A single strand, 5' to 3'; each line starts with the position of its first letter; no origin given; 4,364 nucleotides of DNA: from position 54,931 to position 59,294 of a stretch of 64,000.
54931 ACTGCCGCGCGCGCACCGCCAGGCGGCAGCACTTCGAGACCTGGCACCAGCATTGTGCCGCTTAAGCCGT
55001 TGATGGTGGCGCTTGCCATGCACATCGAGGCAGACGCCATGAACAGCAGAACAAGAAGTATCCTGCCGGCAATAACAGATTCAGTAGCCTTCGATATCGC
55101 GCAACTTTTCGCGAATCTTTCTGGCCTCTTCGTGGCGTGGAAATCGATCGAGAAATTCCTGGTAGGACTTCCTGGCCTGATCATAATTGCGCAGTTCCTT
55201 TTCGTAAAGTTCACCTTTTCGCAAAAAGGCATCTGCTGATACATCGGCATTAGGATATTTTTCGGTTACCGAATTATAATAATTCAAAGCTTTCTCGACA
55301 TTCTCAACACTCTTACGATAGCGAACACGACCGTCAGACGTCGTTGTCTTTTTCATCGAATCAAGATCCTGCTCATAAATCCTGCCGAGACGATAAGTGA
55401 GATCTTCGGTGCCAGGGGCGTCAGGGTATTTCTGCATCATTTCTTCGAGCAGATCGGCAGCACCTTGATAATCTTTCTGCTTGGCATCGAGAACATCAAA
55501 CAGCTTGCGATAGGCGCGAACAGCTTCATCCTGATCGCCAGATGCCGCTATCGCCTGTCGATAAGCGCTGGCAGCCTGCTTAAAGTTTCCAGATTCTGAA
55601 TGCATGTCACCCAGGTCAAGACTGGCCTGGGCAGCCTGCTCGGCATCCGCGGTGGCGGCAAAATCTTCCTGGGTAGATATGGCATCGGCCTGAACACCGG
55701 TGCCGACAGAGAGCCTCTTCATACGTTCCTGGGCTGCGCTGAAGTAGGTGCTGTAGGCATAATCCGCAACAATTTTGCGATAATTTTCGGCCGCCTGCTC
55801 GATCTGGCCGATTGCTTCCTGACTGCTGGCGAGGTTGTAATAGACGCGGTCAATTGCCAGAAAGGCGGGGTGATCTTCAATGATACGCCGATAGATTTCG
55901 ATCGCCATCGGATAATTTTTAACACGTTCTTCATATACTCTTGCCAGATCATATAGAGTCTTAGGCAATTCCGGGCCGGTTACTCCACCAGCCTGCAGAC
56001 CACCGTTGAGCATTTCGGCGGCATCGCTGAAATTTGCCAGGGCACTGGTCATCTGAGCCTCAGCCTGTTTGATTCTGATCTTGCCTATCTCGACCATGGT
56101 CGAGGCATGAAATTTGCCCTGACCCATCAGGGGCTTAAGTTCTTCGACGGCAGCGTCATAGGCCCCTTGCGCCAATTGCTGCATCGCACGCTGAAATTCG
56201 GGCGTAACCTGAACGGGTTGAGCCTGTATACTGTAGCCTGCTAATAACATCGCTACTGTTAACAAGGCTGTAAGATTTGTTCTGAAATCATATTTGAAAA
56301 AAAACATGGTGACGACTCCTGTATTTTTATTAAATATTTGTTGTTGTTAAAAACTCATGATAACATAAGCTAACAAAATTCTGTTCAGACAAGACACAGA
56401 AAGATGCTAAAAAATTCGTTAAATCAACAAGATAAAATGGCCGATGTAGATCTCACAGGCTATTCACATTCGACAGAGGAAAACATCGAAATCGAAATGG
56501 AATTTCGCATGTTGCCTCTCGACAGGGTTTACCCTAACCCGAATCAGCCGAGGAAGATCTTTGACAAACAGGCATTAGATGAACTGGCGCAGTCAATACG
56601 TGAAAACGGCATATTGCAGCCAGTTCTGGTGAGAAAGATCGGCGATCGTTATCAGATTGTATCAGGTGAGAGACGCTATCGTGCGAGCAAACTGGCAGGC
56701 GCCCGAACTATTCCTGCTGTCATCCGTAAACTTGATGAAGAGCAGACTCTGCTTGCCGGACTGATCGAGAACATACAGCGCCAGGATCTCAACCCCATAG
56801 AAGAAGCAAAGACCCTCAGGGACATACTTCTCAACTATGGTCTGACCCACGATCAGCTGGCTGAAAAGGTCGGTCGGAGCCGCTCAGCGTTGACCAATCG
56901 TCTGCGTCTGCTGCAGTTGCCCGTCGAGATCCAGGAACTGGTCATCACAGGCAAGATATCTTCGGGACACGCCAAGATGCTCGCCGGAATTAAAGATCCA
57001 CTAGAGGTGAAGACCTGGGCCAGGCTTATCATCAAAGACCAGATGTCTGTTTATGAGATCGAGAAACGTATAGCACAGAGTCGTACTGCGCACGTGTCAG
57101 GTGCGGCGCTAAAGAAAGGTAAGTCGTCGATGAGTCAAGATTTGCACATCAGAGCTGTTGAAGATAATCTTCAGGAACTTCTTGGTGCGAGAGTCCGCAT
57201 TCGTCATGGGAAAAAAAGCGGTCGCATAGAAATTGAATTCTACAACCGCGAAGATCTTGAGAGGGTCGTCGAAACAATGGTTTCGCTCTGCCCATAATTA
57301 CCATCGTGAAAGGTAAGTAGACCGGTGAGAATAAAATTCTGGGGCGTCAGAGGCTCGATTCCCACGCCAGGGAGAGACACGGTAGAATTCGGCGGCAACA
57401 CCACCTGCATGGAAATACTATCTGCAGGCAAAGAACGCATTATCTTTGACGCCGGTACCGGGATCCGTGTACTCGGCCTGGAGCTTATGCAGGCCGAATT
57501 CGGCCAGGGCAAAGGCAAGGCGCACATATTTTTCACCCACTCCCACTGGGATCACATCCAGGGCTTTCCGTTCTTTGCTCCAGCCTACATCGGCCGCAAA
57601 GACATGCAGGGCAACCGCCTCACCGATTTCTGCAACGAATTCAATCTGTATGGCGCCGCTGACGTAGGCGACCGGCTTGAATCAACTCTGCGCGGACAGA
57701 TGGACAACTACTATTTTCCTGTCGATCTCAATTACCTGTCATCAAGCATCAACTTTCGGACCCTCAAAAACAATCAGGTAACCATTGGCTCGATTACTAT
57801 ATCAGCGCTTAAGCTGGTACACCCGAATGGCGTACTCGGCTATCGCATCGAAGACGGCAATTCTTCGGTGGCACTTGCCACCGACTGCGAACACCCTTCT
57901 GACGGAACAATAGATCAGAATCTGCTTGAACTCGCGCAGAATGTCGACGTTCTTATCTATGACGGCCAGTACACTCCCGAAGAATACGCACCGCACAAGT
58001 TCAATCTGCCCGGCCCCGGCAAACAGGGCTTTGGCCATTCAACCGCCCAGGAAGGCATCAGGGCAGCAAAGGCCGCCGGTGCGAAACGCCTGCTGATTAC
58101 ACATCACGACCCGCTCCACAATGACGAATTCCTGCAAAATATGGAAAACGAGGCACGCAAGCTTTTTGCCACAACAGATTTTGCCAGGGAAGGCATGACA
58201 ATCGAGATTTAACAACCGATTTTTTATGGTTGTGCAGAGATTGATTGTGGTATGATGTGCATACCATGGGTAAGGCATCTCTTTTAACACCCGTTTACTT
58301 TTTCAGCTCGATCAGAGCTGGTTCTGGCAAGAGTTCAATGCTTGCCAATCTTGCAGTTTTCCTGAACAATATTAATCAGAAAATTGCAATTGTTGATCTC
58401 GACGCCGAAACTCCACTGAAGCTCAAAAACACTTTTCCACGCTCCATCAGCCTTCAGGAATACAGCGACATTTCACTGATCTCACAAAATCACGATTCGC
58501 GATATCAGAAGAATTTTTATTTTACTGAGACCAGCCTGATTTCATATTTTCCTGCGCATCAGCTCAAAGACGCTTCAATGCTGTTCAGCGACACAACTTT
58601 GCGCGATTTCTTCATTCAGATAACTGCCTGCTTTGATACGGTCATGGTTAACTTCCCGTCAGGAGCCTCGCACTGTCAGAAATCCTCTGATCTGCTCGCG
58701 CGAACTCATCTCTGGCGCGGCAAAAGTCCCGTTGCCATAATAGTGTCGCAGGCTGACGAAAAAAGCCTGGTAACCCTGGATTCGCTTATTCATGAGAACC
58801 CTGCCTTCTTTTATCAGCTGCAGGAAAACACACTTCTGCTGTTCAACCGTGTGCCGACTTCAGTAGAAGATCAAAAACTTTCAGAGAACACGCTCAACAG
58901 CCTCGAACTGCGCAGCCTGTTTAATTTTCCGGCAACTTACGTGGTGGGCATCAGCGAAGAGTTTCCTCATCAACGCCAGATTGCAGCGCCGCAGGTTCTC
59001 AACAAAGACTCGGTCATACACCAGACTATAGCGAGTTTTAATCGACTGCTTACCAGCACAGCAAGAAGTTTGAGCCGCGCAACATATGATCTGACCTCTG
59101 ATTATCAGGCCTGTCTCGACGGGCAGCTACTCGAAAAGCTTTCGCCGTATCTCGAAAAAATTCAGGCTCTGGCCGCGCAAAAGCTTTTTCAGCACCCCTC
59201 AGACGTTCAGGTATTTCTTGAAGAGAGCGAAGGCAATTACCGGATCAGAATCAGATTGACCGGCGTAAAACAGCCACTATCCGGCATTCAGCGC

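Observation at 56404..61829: parB without parA; a divergent ParA/MinD-like domain is fused to a ~900-aa unknown region two genes downstream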

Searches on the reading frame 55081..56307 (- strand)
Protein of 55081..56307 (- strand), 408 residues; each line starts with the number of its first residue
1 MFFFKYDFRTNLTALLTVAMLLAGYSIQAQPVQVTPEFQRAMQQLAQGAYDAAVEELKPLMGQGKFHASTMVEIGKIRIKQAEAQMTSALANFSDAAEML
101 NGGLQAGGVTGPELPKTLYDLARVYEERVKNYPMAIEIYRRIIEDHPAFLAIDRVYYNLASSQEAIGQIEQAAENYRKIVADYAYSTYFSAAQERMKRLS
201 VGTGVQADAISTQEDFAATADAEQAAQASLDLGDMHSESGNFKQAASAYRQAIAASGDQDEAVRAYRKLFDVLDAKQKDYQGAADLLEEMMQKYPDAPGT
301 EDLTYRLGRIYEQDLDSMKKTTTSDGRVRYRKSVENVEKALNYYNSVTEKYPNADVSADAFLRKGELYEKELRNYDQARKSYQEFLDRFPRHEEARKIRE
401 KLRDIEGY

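Call 3: search_protein_families(library=pfam, proteins=[window:55081-56307:-], max_evalue=0.1)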
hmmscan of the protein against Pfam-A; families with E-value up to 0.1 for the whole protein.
window:55081-56307:- (408 aa): 23 families
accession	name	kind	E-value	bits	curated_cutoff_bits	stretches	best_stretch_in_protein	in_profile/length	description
PF13174.12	TPR_6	-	7e-25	86.4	26.3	3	359-391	1-32/33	Tetratricopeptide repeat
PF13428.12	TPR_14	-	2.4e-17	62.1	23.5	1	228-266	3-41/44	Tetratricopeptide repeat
PF13181.12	TPR_8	-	3e-12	46.1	25.7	3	154-179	2-27/34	Tetratricopeptide repeat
PF13432.12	TPR_16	-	3.7e-12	46.9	32.7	4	230-298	1-65/65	Tetratricopeptide repeat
PF07719.23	TPR_2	-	5.5e-12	45.3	27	1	230-254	5-29/34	Tetratricopeptide repeat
PF13424.12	TPR_12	-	2.8e-11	43.9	30.1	2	220-255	39-74/77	Tetratricopeptide repeat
PF14559.12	TPR_19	-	1.4e-10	41.7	25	1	276-311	3-35/68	Tetratricopeptide repeat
PF13176.12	TPR_7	-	7.6e-09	35.4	27.9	1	231-259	4-32/36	Tetratricopeptide repeat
PF00515.34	TPR_1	-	2.3e-07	30.8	27.8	1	155-178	3-26/34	Tetratricopeptide repeat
PF24575.1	TPR_Slam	-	8.6e-07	29.8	35.2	0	128-152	59-83/104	Surface lipoprotein assembly modifier, N-terminal TPR repeats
PF14938.12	SNAP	-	9.7e-07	29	25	2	40-144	87-183/282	Soluble NSF attachment protein, SNAP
PF25063.1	ARM_TT21_C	-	6.2e-06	26.7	35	1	223-298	126-198/209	Tetratricopeptide repeat protein 21 C-terminal ARM domain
PF13525.12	YfiO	-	1.9e-05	25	25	1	224-363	10-132/203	Outer membrane lipoprotein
PF13371.12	TPR_9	-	0.00011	22.6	35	0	335-403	9-73/73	Tetratricopeptide repeat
PF17835.6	NOG1_N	-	0.0002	21.9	22.9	0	122-201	54-126/160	NOG1 N-terminal helical domain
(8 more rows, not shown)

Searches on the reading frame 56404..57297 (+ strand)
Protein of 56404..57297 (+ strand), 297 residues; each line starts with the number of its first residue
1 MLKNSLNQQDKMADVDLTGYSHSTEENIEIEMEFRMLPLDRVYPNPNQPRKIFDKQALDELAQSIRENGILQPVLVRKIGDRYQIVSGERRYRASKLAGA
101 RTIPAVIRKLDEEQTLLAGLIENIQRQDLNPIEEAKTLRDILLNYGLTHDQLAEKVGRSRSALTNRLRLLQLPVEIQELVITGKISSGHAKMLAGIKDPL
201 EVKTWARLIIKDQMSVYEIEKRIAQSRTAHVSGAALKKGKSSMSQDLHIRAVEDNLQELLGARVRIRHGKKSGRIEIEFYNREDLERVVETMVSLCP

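Call 3: search_protein_families(library=pfam, proteins=[window:56404-57297:+], max_evalue=0.1)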
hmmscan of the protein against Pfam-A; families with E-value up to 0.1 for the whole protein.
window:56404-57297:+ (297 aa): 8 families
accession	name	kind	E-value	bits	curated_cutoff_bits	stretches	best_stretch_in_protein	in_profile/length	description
PF02195.25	ParB_N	-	1.6e-34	118.3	26.3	1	33-125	2-95/95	ParB N-terminal domain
PF17762.8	HTH_ParB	-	2.1e-31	108.6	22.6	1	127-226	1-100/102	ParB HTH domain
PF23552.2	ParB_C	-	3e-10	39.8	23.8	1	246-290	2-47/50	ParB dimerisation domain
PF13412.12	HTH_24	-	0.0045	17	21.9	1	141-170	12-41/48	Winged helix-turn-helix DNA-binding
PF01978.25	TrmB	-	0.011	16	25.6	0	134-168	10-44/68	Sugar-specific transcriptional regulator TrmB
PF20432.4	Xre-like-HTH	-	0.015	16.1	25.8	1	135-168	12-46/63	Antitoxin Xre-like helix-turn-helix domain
PF10279.14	Latarcin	-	0.02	15.6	25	1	110-137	14-44/64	Latarcin precursor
PF13560.12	HTH_31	-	0.062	14.1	27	0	146-164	14-32/64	Helix-turn-helix domain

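Call 4: search_protein_families(library=ncbifam, proteins=[window:56404-57297:+], max_evalue=0.1)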
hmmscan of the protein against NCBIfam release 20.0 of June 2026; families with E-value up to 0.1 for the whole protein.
window:56404-57297:+ (297 aa): 10 families
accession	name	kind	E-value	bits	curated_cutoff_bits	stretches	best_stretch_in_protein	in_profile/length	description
TIGR04285.1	nucleoid_noc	exception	7e-64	215.6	315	1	35-257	3-227/255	nucleoid occlusion protein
TIGR00180.1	parB_part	domain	1.6e-57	194.3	58.45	1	32-199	3-175/186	ParB/RepB/Spo0J family partition protein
TIGR03734.1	PRTRC_parB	hypoth_equivalog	2.1e-38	132.2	278.6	1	47-226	6-189/555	PRTRC system ParB family protein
TIGR03454.1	partition_RepB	equivalog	1e-18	67.8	201.5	1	53-175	83-207/325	plasmid partitioning protein RepB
NF010406.0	PRK13832.1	subfamily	9.1e-13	47.6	640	1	42-170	12-142/578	plasmid partitioning protein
NF010440.0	PRK13866.1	equivalog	2e-10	40.4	522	1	57-135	89-169/336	plasmid partitioning protein RepB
NF053625.1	SerKinSerKArch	equivalog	6e-06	25.6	380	1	55-134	32-113/244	ADP-dependent L-serine kinase SerK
NF010252.0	PRK13698.1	equivalog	0.0056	15.6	274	1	42-123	73-153/323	ParB/RepB/Spo0J family plasmid partition protein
NF033589.0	staphy_B_SbnI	equivalog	0.016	14.6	350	1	51-106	20-77/254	bifunctional transcriptional regulator/O-phospho-L-serine synthase SbnI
TIGR03621.1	F420_MSMEG_2516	subfamily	0.033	13.3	213.15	1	139-189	182-232/295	TIGR03621 family F420-dependent LLM class oxidoreductase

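Call 42: search_protein_families(library=padloc, proteins=[window:56404-57297:+], max_evalue=0.01)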
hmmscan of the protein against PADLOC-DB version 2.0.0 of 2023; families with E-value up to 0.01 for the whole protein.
window:56404-57297:+ (297 aa): 3 families
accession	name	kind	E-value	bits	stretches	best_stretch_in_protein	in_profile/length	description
PDLC04607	PDC-M38A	-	6.7e-05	19.4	0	56-97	59-103/715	-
PDLC03229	MTase_II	-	0.0009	16.1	1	38-115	14-92/436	Type II methyltransferase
PDLC04001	PD-Lambda-5_A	-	0.0011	16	1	35-97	26-90/467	-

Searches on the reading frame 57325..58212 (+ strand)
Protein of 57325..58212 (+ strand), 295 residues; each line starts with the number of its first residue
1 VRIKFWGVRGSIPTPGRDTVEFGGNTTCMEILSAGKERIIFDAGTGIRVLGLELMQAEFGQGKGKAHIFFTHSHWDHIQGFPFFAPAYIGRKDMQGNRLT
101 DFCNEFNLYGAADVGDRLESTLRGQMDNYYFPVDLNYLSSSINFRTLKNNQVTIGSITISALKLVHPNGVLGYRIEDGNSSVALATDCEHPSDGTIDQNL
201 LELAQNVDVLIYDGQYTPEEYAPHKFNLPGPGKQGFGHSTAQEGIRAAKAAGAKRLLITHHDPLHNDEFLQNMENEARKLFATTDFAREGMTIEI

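Call 3: search_protein_families(library=pfam, proteins=[window:57325-58212:+], max_evalue=0.1)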
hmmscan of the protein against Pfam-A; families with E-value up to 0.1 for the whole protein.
window:57325-58212:+ (295 aa): 2 families
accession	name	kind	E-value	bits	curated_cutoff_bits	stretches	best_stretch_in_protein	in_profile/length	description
PF12706.13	Lactamase_B_2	-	1.3e-20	74.3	27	1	38-261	2-200/200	Beta-lactamase superfamily domain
PF00753.33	Lactamase_B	-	2.9e-07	31.1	22.7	1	26-189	6-151/196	Metallo-beta-lactamase superfamily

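Call 4: search_protein_families(library=ncbifam, proteins=[window:57325-58212:+], max_evalue=0.1)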
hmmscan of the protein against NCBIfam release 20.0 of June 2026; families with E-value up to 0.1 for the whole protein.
window:57325-58212:+ (295 aa): 16 families
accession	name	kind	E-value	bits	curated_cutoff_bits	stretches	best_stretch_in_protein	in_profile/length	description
TIGR02651.1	RNase_Z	equivalog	4e-21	75.4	292.95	2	193-295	209-302/302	ribonuclease Z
NF000801.0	PRK00055.1-3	equivalog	1.3e-19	70.4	252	2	192-295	211-303/307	ribonuclease Z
NF000800.0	PRK00055.1-1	equivalog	1.4e-17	63.7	398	2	198-293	217-303/305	ribonuclease Z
NF041851.1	cyc_nuc_deg_phdiest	equivalog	1.3e-11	44.4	400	1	1-282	1-239/253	cyclic nucleotide-degrading phosphodiesterase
TIGR02649.1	true_RNase_BN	exception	2.1e-11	43.4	563.7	2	40-186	35-160/304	ribonuclease BN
TIGR03307.1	PhnP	equivalog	1.7e-09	37.4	272.25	1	147-227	122-199/249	phosphonate metabolism protein PhnP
NF002558.0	PRK02126.1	subfamily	5.1e-09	35.6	315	2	35-93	26-76/345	ribonuclease Z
NF038231.1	MBL_Geo_Pelo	equivalog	7.6e-07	29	360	1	26-293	33-249/250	GPMC system MBL fold metallohydrolase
NF000805.0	PRK00055.2-3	equivalog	1.8e-05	24.2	416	1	199-283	214-287/307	ribonuclease Z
NF041257.1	GntH_guanitoxin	equivalog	9.8e-05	21.4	333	1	25-234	31-235/374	guanitoxin biosynthesis MBL fold metallo-hydrolase GntH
NF000804.0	PRK00055.2-1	equivalog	0.00021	20.5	402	1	198-289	213-293/306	ribonuclease Z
NF002553.0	PRK02113.1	equivalog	0.0024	17.3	386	1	31-224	39-200/252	MBL fold metallo-hydrolase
TIGR04558.1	SoxH_rel_PQQ_1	hypoth_equivalog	0.024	13.7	300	0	22-89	29-96/285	quinoprotein relay system zinc metallohydrolase 1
TIGR02650.1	RNase_Z_T_toga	equivalog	0.035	13.3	507.05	0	36-81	18-56/277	ribonuclease Z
NF000806.0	PRK00055.2-4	equivalog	0.056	12.7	363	0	237-286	217-261/280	ribonuclease Z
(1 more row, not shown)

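Call 41: search_solved_structures(query=window:57325-58212:+, max_evalue=0.001)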
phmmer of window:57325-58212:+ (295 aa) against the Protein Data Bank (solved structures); distinct sequences matched with E-value up to 0.001: 4.
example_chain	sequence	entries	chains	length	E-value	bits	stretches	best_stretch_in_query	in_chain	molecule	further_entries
2cbn_A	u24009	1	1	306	3.9e-09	39.2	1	201-289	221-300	RIBONUCLEASE Z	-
1y44_A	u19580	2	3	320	6.2e-08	35.3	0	28-187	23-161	Ribonuclease Z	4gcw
2fk6_A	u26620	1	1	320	1.5e-06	30.7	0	192-285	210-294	RIBONUCLEASE Z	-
6kns_A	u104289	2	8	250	7.2e-06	28.5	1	148-290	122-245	Putative metal-dependent hydrolase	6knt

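Call 42: search_protein_families(library=padloc, proteins=[window:57325-58212:+], max_evalue=0.01)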
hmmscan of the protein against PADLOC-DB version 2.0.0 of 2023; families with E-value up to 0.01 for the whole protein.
window:57325-58212:+ (295 aa): 0 families

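Call 72: find_homologous_proteins(query=window:57325-58212:+, max_evalue=1e-20)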
Query window:57325-58212:+ (295 aa): 7946 proteins with E <= 1e-20 among 8000 candidates; the best 120 are listed.
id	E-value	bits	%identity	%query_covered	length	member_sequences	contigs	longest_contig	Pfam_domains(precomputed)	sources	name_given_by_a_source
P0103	2.2e-194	662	96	100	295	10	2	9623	PF12706.14,PF23023.2,PF00753.34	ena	-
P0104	1.5e-177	607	86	100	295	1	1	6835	PF12706.14,PF23023.2,PF00753.34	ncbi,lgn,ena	-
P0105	3.5e-177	606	86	99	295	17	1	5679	PF12706.14,PF23023.2,PF00753.34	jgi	-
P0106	1.1e-176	604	86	100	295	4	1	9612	PF12706.14,PF23023.2,PF00753.34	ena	-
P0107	4.3e-173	592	84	100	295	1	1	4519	PF12706.14,PF23023.2,PF00753.34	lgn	-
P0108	5.1e-164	563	80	100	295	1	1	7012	PF12706.14,PF23023.2,PF00753.34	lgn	-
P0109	8.8e-163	558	80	100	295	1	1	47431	PF12706.14,PF23023.2,PF00753.34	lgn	-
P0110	1.5e-161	554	79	100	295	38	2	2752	PF12706.14,PF23023.2,PF00753.34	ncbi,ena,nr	ncbi:MAG TPA: MBL fold metallo-hydrolase [Candidatus Rifleibacterium sp.]|nr:MBL fold metallo-hydrol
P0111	7.9e-161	552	78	100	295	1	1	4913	PF12706.14,PF23023.2,PF00753.34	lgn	-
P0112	3.7e-160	550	79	100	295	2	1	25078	PF12706.14,PF23023.2,PF00753.34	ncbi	-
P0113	2.0e-157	541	77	100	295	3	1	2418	PF12706.14,PF23023.2,PF00753.34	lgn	-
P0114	3.0e-157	540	78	100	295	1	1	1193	PF12706.14,PF23023.2,PF00753.34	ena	-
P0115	3.8e-157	540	76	100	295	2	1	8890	PF12706.14,PF23023.2,PF00753.34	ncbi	-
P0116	8.7e-157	539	76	100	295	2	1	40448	PF12706.14,PF23023.2,PF00753.34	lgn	-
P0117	6.9e-156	536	76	100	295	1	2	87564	PF12706.14,PF00753.34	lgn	-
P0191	2.1e-93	331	50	100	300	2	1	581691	PF12706.14,PF23023.2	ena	-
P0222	3.7e-86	307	48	100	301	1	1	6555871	PF12706.14,PF23023.2,PF00753.34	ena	-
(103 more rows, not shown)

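Call 74: find_encoding_contigs(protein=P0222, flank=8000, max_places=1)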
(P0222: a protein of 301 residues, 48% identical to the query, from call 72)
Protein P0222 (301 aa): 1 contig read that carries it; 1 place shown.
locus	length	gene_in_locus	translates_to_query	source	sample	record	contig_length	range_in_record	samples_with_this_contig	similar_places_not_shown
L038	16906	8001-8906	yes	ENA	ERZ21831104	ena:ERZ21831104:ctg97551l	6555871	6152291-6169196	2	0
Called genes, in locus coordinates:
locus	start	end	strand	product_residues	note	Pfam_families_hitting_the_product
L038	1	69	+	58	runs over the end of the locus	-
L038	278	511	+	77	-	-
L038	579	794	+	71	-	-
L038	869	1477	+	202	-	-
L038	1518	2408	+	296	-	PF13676:TIR_2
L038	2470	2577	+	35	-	-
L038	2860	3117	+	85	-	PF00884:Sulfatase, PF01663:Phosphodiest (weak)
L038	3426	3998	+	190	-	-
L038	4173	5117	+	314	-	PF00294:PfkB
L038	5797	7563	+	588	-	-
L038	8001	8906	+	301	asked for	PF00753:Lactamase_B (faint), PF23023:Anti-Pycsar_Apyc1 (weak), PF12706:Lactamase_B_2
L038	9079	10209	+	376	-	-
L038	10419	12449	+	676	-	PF05226:CHASE2, PF00211:Guanylate_cyc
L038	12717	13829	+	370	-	PF00106:adh_short, PF01073:3Beta_HSD, PF01370:Epimerase, PF02719:Polysacc_synt_2, PF05368:NmrA, PF13460:NAD_binding_10, PF16363:GDP_Man_Dehyd, PF07993:NAD_binding_4, +2 more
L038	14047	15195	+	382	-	-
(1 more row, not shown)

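Call 75: find_encoding_contigs(protein=P0191, flank=8000, max_places=1)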
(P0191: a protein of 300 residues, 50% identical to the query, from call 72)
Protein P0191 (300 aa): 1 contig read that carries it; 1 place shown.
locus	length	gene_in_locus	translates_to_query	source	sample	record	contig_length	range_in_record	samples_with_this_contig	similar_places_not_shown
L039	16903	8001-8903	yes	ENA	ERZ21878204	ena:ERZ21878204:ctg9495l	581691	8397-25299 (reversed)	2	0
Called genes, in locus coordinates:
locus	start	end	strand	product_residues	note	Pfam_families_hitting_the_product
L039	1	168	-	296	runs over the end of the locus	PF03734:YkuD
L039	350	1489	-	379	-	PF18306:LDcluster4 (faint)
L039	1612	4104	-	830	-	PF00343:Phosphorylase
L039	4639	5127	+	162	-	PF12641:Flavodoxin_3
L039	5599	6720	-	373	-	PF00365:PFK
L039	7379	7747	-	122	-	-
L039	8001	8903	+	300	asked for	PF23023:Anti-Pycsar_Apyc1 (weak), PF12706:Lactamase_B_2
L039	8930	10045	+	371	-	-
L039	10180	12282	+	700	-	PF05226:CHASE2, PF00211:Guanylate_cyc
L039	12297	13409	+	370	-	PF00106:adh_short, PF01073:3Beta_HSD, PF01370:Epimerase, PF02719:Polysacc_synt_2, PF05368:NmrA, PF07993:NAD_binding_4, PF13460:NAD_binding_10, PF16363:GDP_Man_Dehyd, +2 more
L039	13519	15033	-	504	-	-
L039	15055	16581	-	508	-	PF02838:Glyco_hydro_20b, PF14845:Glycohydro_20b2 (faint), PF00728:Glyco_hydro_20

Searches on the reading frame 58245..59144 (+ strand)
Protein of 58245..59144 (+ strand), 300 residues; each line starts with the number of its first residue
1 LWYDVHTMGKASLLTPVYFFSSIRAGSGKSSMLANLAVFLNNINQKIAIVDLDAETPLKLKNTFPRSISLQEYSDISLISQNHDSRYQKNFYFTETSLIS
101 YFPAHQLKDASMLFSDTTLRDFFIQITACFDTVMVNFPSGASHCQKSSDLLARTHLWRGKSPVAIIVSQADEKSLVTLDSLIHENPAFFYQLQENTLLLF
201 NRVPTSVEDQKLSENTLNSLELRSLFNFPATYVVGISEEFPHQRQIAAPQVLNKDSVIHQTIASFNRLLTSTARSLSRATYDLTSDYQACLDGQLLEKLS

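Call 4: search_protein_families(library=ncbifam, proteins=[window:58245-59144:+], max_evalue=0.1)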
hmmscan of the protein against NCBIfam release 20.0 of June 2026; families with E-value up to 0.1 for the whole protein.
window:58245-59144:+ (300 aa): 9 families
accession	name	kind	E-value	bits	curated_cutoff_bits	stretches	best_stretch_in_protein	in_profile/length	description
NF047398.1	AAA_KGGVGR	domain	3.8e-05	24.1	90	1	16-86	3-72/190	KGGVGR-motif variant AAA ATPase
TIGR03371.1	cellulose_yhjQ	equivalog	6e-05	22.6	157.85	1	21-61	7-47/246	cellulose biosynthesis protein BcsQ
NF041136.1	MrpORP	equivalog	0.004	16.5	450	1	22-57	12-47/365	iron-sulfur cluster carrier protein MrpORP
TIGR01968.1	minD_bact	equivalog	0.0074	15.6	212.9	1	22-55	8-41/261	septum site-determining protein MinD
TIGR01969.1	minD_arch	subfamily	0.0099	15.1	201.75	1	21-54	6-39/251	cell division ATPase MinD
TIGR03029.1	EpsG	equivalog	0.013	14.6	313.8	1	21-178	109-253/274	chain length determinant protein tyrosine kinase EpsG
NF041546.1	ParA_partition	equivalog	0.034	13.7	180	0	26-54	10-38/203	ParA family partition ATPase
TIGR01007.1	eps_fam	subfamily_domain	0.042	13.4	108.05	1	20-137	22-135/204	polysaccharide biosynthesis tyrosine autokinase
NF010340.0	PRK13768.1-2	equivalog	0.045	13.5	293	1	24-54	11-41/265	GTPase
